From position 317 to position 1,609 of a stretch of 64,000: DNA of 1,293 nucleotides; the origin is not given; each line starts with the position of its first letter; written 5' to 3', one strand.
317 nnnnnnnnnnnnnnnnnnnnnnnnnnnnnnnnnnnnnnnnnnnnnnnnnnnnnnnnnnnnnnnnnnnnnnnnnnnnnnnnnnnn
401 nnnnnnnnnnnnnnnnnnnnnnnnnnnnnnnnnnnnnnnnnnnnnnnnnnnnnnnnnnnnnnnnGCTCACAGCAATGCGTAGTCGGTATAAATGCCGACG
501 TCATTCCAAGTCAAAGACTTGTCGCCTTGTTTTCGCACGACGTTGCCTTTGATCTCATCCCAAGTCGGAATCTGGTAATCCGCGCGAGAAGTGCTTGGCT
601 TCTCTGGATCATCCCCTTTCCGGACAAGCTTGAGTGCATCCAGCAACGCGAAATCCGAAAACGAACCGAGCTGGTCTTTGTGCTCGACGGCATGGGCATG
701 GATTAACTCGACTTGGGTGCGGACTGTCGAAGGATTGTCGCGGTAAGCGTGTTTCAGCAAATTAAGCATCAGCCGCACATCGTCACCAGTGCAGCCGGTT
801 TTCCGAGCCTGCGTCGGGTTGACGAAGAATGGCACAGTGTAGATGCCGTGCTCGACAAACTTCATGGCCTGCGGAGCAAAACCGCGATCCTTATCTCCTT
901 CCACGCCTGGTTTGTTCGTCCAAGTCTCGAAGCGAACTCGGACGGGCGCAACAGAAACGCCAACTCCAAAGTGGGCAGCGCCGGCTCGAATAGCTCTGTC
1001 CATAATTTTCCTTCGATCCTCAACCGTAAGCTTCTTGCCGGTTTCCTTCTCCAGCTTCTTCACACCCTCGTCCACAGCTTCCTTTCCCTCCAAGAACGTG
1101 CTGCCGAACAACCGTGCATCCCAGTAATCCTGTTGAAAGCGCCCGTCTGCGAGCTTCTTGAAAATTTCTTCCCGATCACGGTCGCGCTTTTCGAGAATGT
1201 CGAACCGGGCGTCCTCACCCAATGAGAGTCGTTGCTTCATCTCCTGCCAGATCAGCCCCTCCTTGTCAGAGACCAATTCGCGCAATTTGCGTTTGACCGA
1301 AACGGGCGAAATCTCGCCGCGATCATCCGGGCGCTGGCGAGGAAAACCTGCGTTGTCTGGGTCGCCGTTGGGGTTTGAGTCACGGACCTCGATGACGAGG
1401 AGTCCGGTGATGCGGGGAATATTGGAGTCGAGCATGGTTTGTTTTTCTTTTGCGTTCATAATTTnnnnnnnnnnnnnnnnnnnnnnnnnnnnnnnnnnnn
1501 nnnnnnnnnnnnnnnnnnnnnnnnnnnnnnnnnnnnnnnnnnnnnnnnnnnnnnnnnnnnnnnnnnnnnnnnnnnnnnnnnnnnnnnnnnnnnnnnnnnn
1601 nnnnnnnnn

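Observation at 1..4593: Non-canonical type I-C-like CRISPR-Cas operon: cas3 stub / cas5 / cas8c / cas7 / second HD (cas3-like) gene, with no adaptation genes or array in view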

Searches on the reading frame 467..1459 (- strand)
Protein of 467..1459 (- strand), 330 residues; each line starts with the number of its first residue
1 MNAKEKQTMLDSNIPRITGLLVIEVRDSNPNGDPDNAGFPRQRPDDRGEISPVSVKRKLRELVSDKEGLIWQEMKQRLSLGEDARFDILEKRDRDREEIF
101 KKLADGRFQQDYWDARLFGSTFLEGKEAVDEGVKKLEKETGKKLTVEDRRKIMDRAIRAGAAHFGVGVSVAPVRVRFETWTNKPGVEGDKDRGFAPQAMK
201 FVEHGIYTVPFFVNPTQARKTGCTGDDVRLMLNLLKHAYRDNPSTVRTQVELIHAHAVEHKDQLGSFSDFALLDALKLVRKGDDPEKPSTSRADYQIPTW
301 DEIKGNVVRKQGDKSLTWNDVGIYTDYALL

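Call 8: search_protein_families(library=ncbifam, proteins=[window:467-1459:-], max_evalue=0.01)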
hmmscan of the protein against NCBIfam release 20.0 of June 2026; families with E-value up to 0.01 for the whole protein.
window:467-1459:- (330 aa): 3 families
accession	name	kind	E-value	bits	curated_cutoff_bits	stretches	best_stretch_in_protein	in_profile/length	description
TIGR02589.1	cas_Csd2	exception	4.2e-28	98.5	182.25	1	20-301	5-272/284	type I-C CRISPR-associated protein Cas7/Csd2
TIGR01595.1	cas_CT1132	subfamily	5.9e-20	71.9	125.8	2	19-129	7-119/268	CRISPR-associated protein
TIGR02590.1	cas_Csh2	exception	8.4e-11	41.9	171.55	1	20-281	5-241/286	type I-B CRISPR-associated protein Cas7/Csh2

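Call 9: search_protein_families(library=pfam, proteins=[window:467-1459:-], max_evalue=0.01)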
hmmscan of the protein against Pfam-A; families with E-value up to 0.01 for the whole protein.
window:467-1459:- (330 aa): 1 family
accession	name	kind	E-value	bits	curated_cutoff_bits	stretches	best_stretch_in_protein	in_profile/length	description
PF05107.17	Cas_Cas7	-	2.1e-39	136.1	33.2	1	16-297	2-246/249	CRISPR-associated protein Cas7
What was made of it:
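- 467..1459 (-): cas7 (Csd2-like backbone subunit), 330 aa. TIGR02589 Csd2 scores 98.5 bits, below the cut-off of 182 (calls 8, 9).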

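Call 10: find_encoding_contigs(protein=window:467-1459:-, flank=10000, max_places=10)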
Protein window:467-1459:- (330 aa): 17 contigs read that carry it; 10 places shown.
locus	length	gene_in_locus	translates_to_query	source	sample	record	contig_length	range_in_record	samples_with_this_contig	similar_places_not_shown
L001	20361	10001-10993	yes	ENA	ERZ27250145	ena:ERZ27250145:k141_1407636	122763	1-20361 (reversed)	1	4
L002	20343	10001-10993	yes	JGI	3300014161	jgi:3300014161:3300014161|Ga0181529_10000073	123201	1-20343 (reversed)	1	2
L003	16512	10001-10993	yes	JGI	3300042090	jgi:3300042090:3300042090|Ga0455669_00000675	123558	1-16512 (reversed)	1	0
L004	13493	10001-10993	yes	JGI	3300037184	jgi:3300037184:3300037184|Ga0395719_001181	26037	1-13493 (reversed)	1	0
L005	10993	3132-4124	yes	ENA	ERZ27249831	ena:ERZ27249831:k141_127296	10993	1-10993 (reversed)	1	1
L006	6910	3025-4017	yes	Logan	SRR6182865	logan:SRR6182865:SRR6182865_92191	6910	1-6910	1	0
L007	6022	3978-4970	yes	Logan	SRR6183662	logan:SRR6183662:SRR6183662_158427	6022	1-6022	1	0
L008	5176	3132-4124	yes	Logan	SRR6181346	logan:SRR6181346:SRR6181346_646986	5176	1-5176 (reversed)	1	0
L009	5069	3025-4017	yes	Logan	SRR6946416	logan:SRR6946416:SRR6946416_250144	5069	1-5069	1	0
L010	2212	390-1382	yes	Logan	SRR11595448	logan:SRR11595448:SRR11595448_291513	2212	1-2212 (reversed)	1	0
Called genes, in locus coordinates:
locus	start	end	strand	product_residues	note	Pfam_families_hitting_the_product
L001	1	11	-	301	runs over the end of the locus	PF01040:UbiA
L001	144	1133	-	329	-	PF02628:COX15-CtaA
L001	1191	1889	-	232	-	PF13620:CarboxypepD_reg, PF13715:CarbopepD_reg_2 (weak), PF09430:EMC7_beta-sandw (weak), PF22904:NOMO1-like_2nd (weak)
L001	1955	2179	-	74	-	-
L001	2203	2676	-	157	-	PF00885:DMRL_synthase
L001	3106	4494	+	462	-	PF01120:Alpha_L_fucos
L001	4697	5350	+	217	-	PF01351:RNase_HII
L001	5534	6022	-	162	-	-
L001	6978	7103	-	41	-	-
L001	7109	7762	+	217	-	PF09704:Cas_Cas5d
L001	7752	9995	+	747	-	-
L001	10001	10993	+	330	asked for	PF05107:Cas_Cas7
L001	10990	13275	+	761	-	PF04851:ResIII, PF00270:DEAD, PF00271:Helicase_C (weak), PF22590:Cas3-like_C_2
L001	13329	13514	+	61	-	-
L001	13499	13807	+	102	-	PF05016:ParE_toxin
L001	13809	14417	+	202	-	PF01930:Cas_Cas4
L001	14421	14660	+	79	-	PF20008:DUF6429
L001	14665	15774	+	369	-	PF01867:Cas_Cas1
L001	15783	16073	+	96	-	PF09827:CRISPR_Cas2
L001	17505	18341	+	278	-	-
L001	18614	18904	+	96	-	-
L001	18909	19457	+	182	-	-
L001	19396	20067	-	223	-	-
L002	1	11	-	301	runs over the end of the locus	PF01040:UbiA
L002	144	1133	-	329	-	PF02628:COX15-CtaA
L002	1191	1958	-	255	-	PF09430:EMC7_beta-sandw (weak), PF13620:CarboxypepD_reg (weak), PF13715:CarbopepD_reg_2 (weak), PF22904:NOMO1-like_2nd (weak)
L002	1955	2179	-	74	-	-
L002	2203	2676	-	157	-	PF00885:DMRL_synthase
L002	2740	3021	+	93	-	-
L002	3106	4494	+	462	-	PF01120:Alpha_L_fucos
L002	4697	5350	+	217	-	PF01351:RNase_HII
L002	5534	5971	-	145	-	-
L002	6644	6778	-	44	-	-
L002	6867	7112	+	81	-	-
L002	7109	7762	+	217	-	PF09704:Cas_Cas5d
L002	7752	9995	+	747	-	-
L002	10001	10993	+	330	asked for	PF05107:Cas_Cas7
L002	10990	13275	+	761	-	PF04851:ResIII, PF00270:DEAD, PF00271:Helicase_C (weak), PF22590:Cas3-like_C_2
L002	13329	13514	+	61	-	-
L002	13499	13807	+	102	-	PF05016:ParE_toxin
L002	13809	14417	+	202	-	PF01930:Cas_Cas4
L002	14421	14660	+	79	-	PF20008:DUF6429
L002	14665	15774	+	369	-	PF01867:Cas_Cas1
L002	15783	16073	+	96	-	PF09827:CRISPR_Cas2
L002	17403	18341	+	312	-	-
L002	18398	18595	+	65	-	-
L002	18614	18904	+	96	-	-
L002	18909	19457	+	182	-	-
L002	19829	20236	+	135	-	-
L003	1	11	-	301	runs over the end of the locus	PF01040:UbiA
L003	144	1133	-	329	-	PF02628:COX15-CtaA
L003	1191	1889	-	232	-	PF13620:CarboxypepD_reg, PF13715:CarbopepD_reg_2 (weak), PF09430:EMC7_beta-sandw (weak), PF22904:NOMO1-like_2nd (weak)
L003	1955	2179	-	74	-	-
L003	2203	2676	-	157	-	PF00885:DMRL_synthase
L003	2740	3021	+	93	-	-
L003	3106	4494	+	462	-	PF01120:Alpha_L_fucos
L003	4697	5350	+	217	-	PF01351:RNase_HII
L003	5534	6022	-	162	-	-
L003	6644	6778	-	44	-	-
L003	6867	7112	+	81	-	-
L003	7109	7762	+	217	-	PF09704:Cas_Cas5d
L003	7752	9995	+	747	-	-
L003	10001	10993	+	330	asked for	PF05107:Cas_Cas7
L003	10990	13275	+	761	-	PF04851:ResIII, PF00270:DEAD, PF00271:Helicase_C (weak), PF22590:Cas3-like_C_2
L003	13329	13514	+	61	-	-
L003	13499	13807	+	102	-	PF05016:ParE_toxin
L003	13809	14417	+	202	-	PF01930:Cas_Cas4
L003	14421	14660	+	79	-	PF20008:DUF6429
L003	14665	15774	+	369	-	PF01867:Cas_Cas1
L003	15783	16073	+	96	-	PF09827:CRISPR_Cas2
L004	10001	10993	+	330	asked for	PF05107:Cas_Cas7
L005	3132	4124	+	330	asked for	PF05107:Cas_Cas7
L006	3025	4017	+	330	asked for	PF05107:Cas_Cas7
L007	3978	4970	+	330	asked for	PF05107:Cas_Cas7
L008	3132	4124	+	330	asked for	PF05107:Cas_Cas7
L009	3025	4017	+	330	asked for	PF05107:Cas_Cas7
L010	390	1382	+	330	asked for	PF05107:Cas_Cas7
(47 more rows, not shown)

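Call 14: search_protein_families(library=ncbifam, proteins=[L002:10990-13275:+, L002:13329-13514:+, L002:13499-13807:+, L002:13809-14417:+, L002:14421-14660:+, L002:14665-15774:+, L002:15783-16073:+, L002:5534-5971:-, L002:17403-18341:+], max_evalue=0.01)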
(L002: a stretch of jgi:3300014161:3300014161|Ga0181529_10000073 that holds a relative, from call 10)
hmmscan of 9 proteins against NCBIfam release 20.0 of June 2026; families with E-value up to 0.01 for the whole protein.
L002:10990-13275:+ (761 aa): 4 families
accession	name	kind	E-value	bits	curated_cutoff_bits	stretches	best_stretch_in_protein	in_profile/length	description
TIGR02621.3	cas3_GSU0051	exception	9.3e-27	94.2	400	3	379-611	169-405/854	type I-G CRISPR-associated helicase/endonuclease Cas3g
TIGR01587.1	cas3_core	equivalog_domain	6.1e-23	81.5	102.45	1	263-581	5-321/358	CRISPR-associated helicase Cas3'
TIGR01596.1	cas3_HD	equivalog_domain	5.7e-13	49.3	43.45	1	20-193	3-178/178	CRISPR-associated endonuclease Cas3''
TIGR03158.1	cas3_cyano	exception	0.0048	16.1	69.1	0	484-575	276-355/357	type I-D CRISPR-associated helicase Cas3'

L002:13329-13514:+ (61 aa): 0 families

L002:13499-13807:+ (102 aa): 1 family
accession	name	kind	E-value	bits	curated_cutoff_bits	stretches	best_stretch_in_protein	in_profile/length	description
TIGR02385.1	RelE_StbE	subfamily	2.1e-05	24.9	27.9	1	4-91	1-84/88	type II toxin-antitoxin system mRNA interferase toxin, RelE/StbE family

L002:13809-14417:+ (202 aa): 4 families
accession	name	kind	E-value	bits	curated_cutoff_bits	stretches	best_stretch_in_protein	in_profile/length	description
NF049935.1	cas4g_cas1g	exception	3.5e-42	144.6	560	1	5-190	2-198/546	CRISPR-associated endonuclease Cas4g/Cas1g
TIGR00372.1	cas4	equivalog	2.3e-35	122.1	65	1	7-183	3-180/180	CRISPR-associated protein Cas4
TIGR04328.1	cas4_PREFRAN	exception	2.4e-08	34.2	70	1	7-181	3-175/178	type V CRISPR-associated protein Cas4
TIGR03491.1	TIGR03491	subfamily_domain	0.00063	18.8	97.45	1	88-185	113-208/462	TM0106 family RecB-like putative nuclease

L002:14421-14660:+ (79 aa): 0 families

L002:14665-15774:+ (369 aa): 9 families
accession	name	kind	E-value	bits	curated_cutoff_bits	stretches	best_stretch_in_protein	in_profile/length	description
TIGR03640.1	cas1_DVULG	exception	2.4e-122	408.4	385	1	6-367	3-339/340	type I-C CRISPR-associated endonuclease Cas1c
NF049935.1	cas4g_cas1g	exception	6.9e-93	312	560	1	48-368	239-545/546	CRISPR-associated endonuclease Cas4g/Cas1g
TIGR04093.1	cas1_CYANO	exception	5.4e-86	288.6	385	1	8-367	2-332/334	type I-D CRISPR-associated endonuclease Cas1d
TIGR00287.1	cas1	equivalog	1.1e-74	251.5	71.7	1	50-359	26-322/327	CRISPR-associated endonuclease Cas1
TIGR03983.1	cas1_MYXAN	equivalog_domain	1.4e-54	185.3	358.05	1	50-358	38-336/347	type I-MYXAN CRISPR-associated endonuclease Cas1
TIGR03641.1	cas1_HMARI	exception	5.5e-45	154.1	304.1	1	49-366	24-320/324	type I-B CRISPR-associated endonuclease Cas1b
TIGR04329.1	cas1_PREFRAN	exception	6.3e-19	68.2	300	1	44-303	29-263/317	type V CRISPR-associated endonuclease Cas1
TIGR03639.1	cas1_NMENI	exception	1.3e-12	47.6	120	1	190-294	145-236/278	type II CRISPR-associated endonuclease Cas1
TIGR03638.1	cas1_ECOLI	exception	1.2e-08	34.6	215.6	1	175-280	120-222/269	type I-E CRISPR-associated endonuclease Cas1e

L002:15783-16073:+ (96 aa): 1 family
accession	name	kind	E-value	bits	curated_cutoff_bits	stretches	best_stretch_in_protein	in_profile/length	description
TIGR01573.1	cas2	equivalog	3.7e-19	68.8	24.5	1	1-90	1-89/96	CRISPR-associated endonuclease Cas2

L002:5534-5971:- (145 aa): 0 families

L002:17403-18341:+ (312 aa): 0 families
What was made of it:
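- Closest known: Subtype I-B. Different: Cas1 is Cas1c (408 bits) and only 154 bits to Cas1b (call 14).
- The best NCBIfam hit of the full Cas3 is the I-G model, though partial and far below the cut-off (call 14).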

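Call 28: search_protein_families(library=padloc, proteins=[window:467-1459:-, L002:10990-13275:+, L002:13329-13514:+, L002:13499-13807:+, L002:13809-14417:+, L002:14421-14660:+, L002:14665-15774:+], max_evalue=0.001)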
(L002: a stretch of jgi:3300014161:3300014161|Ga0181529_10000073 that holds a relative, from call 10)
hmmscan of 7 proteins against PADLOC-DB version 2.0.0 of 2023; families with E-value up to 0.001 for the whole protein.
window:467-1459:- (330 aa): 8 families
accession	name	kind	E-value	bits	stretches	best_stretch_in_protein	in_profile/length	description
PDLC01614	Cas7b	-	9.1e-40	135.1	1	16-297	2-244/247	"CAS-I-B,CAS-I-C; effector_G7"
PDLC01302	Cas7c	-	3.3e-30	103.4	1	20-298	5-249/261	CAS-I-C; effector_G7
PDLC00958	Cas7c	-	1.1e-28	98.5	1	20-301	5-272/284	"CRISPR-associated protein Cas7/Csd2, subtype I-C/DVULG"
PDLC01253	Cas7c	-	1.2e-23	82.2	2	19-129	7-101/230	CAS-I-C; effector_G7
PDLC00964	Cas7b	-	1.6e-20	71.9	2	19-129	7-119/268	"CRISPR-associated protein, CT1132 family"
PDLC01461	Cas7c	-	4.9e-18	63.7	1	17-287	6-228/250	CAS-I-C; effector_G7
PDLC01303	Cas7b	-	9.2e-12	43.2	1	20-245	5-187/261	CAS-I-B; effector_G7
PDLC00963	Cas7b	-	2.2e-11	41.9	1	20-281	5-241/286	"CRISPR-associated protein Cas7/Csh2, subtype I-B/HMARI"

L002:10990-13275:+ (761 aa): 28 families (the best 25 are shown)
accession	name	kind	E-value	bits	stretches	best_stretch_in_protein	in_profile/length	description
PDLC01765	Cas3c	-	5.1e-99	330.8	1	5-712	14-574/612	-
PDLC01766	Cas3c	-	5.5e-78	261.2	1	5-681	328-936/1009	-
PDLC01759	Cas3b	-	1.5e-73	246.8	1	6-593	5-552/711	-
PDLC02082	Cas3b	-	2.4e-60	202.7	1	14-587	7-564/734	-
PDLC01758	Cas3b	-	3.8e-39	132.7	1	177-680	210-707/797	-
PDLC01763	Cas3b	-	6.2e-34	115.8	1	182-591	200-573/762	-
PDLC01764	Cas3b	-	2.1e-30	104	1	255-584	286-614/844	-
PDLC01761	Cas3b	-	3.9e-27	93.3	1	5-602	5-558/705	-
PDLC01252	Cas3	-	1.4e-26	91.7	1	263-598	5-306/324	CAS-I; effector_G3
PDLC01710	Cas3a1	-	1.7e-24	84.3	1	259-582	220-547/745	Cas3_1_CAS-I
PDLC00938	Cas3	-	1.6e-23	81.5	1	263-581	5-321/358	CRISPR-associated helicase Cas3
PDLC01767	Cas3e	-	6.3e-21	72.5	1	47-579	65-519/680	-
PDLC01769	Cas3g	-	8.8e-21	72.2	2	476-591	269-381/836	-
PDLC01770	Cas3g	-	2.3e-20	70.7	1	477-595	248-357/733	-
PDLC01762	Cas3b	-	1e-18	65.3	1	16-603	8-553/692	-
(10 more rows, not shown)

L002:13329-13514:+ (61 aa): 0 families

L002:13499-13807:+ (102 aa): 0 families

L002:13809-14417:+ (202 aa): 20 families
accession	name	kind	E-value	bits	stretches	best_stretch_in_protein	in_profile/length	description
PDLC01773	Cas4c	-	1.2e-65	219.1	1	3-187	18-198/229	-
PDLC02034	Cas4d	-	9e-59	196.4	1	3-186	4-185/192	-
PDLC01774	Cas4c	-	1.3e-48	163.5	1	7-193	11-201/213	-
PDLC01747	Cas1g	-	3.9e-37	126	1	5-186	1-181/523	-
PDLC00943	Cas4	-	6e-36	122.1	1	7-183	3-180/180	CRISPR-associated protein Cas4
PDLC01250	Cas4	-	2.4e-34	117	1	6-182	2-168/168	"CAS-I,CAS-II,CAS-III,CAS-IV,CAS-V,CAS-VI; acquisition_associated"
PDLC01611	Cas4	-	1.8e-31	107.6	1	8-183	3-158/158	"CAS-I,CAS-II,CAS-III,CAS-IV,CAS-V,CAS-VI; acquisition_associated"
PDLC00944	Cas4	-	5.3e-31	106.2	1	7-182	3-177/177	Cas4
PDLC01447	Cas4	-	9.5e-31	105.4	1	7-184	7-160/161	"CAS-I,CAS-II,CAS-III,CAS-IV,CAS-V,CAS-VI; acquisition_associated"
PDLC01775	Cas4c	-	7.8e-26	88.9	1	78-185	4-112/131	-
PDLC02035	Cas4d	-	3.6e-22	76.8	1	4-186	5-179/196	-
PDLC02067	Cas1b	-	5.9e-22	76.2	1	12-188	5-181/533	-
PDLC02083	Cas4_II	-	6.5e-15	54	1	33-181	38-183/186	-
PDLC01771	Cas4b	-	2.5e-09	35.5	1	89-182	69-159/162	-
PDLC02087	Cas4b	-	4.3e-09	34.8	1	64-181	67-188/189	-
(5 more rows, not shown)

L002:14421-14660:+ (79 aa): 0 families

L002:14665-15774:+ (369 aa): 29 families (the best 25 are shown)
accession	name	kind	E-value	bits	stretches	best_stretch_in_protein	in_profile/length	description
PDLC00923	Cas1c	-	6.3e-123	408.4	1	6-367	3-339/340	"CRISPR-associated endonuclease Cas1, subtype I-C/DVULG"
PDLC01334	Cas1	-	1.8e-121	403.6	1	6-366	2-335/336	"CAS-I,CAS-II,CAS-III,CAS-IV,CAS-V,CAS-VI; acquisition_1"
PDLC01743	Cas1c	-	6e-120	398.5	1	5-367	4-335/337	-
PDLC01608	Cas1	-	3.9e-92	306.6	1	9-323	1-275/276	"CAS-I,CAS-II,CAS-III,CAS-IV,CAS-V,CAS-VI; acquisition_1"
PDLC01248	Cas1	-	5.2e-87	290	1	7-358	1-289/289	"CAS-I,CAS-II,CAS-III,CAS-IV,CAS-V,CAS-VI; acquisition_1"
PDLC00928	Cas1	-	5.9e-87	289.6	1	7-358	1-315/315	Cas1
PDLC01747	Cas1g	-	2.4e-77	258.7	1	47-366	221-520/523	-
PDLC02025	Cas1d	-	7.1e-77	257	1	7-367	2-314/316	-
PDLC00927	Cas1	-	2.9e-75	251.5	1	50-359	26-322/327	CRISPR-associated endonuclease Cas1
PDLC01449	Cas1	-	2.5e-67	225.1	1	51-359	27-283/285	"CAS-I,CAS-II,CAS-III,CAS-IV,CAS-V,CAS-VI; acquisition_1"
PDLC02067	Cas1b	-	2.8e-58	196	1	9-358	202-522/533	-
PDLC01249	Cas1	-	5.6e-58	194.4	1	51-300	25-246/246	"CAS-I,CAS-II,CAS-III,CAS-IV,CAS-V,CAS-VI; acquisition_1"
PDLC00922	Cas1a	-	3.8e-55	185.3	1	50-358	38-336/347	"CRISPR-associated endonuclease Cas1, subtype MYXAN"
PDLC01740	Cas1_IIIa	-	2e-52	177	1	50-330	25-287/331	-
PDLC01742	Cas1b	-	2.4e-46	156.7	1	48-359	25-316/326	-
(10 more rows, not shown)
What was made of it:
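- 1..470 (-): 5' 156 codons of cas3 (HD domain). The gene continues left of the window to a 761-aa HD+helicase Cas3. The full gene in the identical contig L002 10990-13275 hits cas3_HD 5.7e-13, cas3_core 6e-23 and PADLOC Cas3c 5e-99 (calls 14, 28).
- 467..1459 (-): PADLOC Cas7b/Cas7c 9e-40 / 3e-30 (call 28).
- On CRISPR-Cas subtype I-C: Cas2 scores 68.8 bits (calls 14, 28).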

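Call 60: search_protein_families(library=pfam, proteins=[L002:13329-13514:+, L002:13499-13807:+, L002:14421-14660:+, L002:17403-18341:+, L002:18614-18904:+, L002:18909-19457:+, L002:10990-13275:+], max_evalue=0.01)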
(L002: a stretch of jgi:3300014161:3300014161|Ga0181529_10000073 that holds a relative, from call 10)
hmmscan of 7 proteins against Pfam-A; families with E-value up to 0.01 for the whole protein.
L002:13329-13514:+ (61 aa): 0 families

L002:13499-13807:+ (102 aa): 1 family
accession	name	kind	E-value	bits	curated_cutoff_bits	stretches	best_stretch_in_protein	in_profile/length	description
PF05016.21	ParE_toxin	-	1.8e-20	73.7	23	1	5-93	1-87/89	ParE toxin of type II toxin-antitoxin system, parDE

L002:14421-14660:+ (79 aa): 1 family
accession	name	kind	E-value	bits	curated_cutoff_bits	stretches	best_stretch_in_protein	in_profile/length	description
PF20008.5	DUF6429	-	2.2e-27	95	31.6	1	6-78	3-70/71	Domain of unknown function (DUF6429)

L002:17403-18341:+ (312 aa): 0 families

L002:18614-18904:+ (96 aa): 0 families

L002:18909-19457:+ (182 aa): 1 family
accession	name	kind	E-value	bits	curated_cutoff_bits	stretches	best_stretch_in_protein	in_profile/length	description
PF23343.2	REP_ORF2-G2P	-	0.001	19.8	27.8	1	35-139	2-93/99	Replication-associated protein ORF2/G2P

L002:10990-13275:+ (761 aa): 6 families
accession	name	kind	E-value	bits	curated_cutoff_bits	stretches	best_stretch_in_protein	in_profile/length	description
PF22590.2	Cas3-like_C_2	-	1.6e-13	51.3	27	1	484-579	6-104/106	CRISPR-associated nuclease/helicase Cas3, C-terminal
PF00270.35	DEAD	-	9e-09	35.7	26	1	260-422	17-162/167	DEAD/DEAH box helicase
PF04851.21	ResIII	-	4.7e-08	33.6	22.5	1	245-390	12-138/164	Type III restriction enzyme, res subunit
PF00271.37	Helicase_C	-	1.7e-07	31.9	23.5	1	470-580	4-110/110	Helicase conserved C-terminal domain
PF13401.12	AAA_22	-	0.00016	22.4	27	1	257-416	5-121/130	AAA domain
PF25199.1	nSTAND_NTPase5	-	0.0031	17.8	34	1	228-295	12-78/145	Novel STAND NTPase 5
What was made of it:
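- On CRISPR-Cas subtype I-C: 761 aa with HD 20-193, helicase core 263-581 and the Cas3 C-terminal domain (calls 14, 60).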
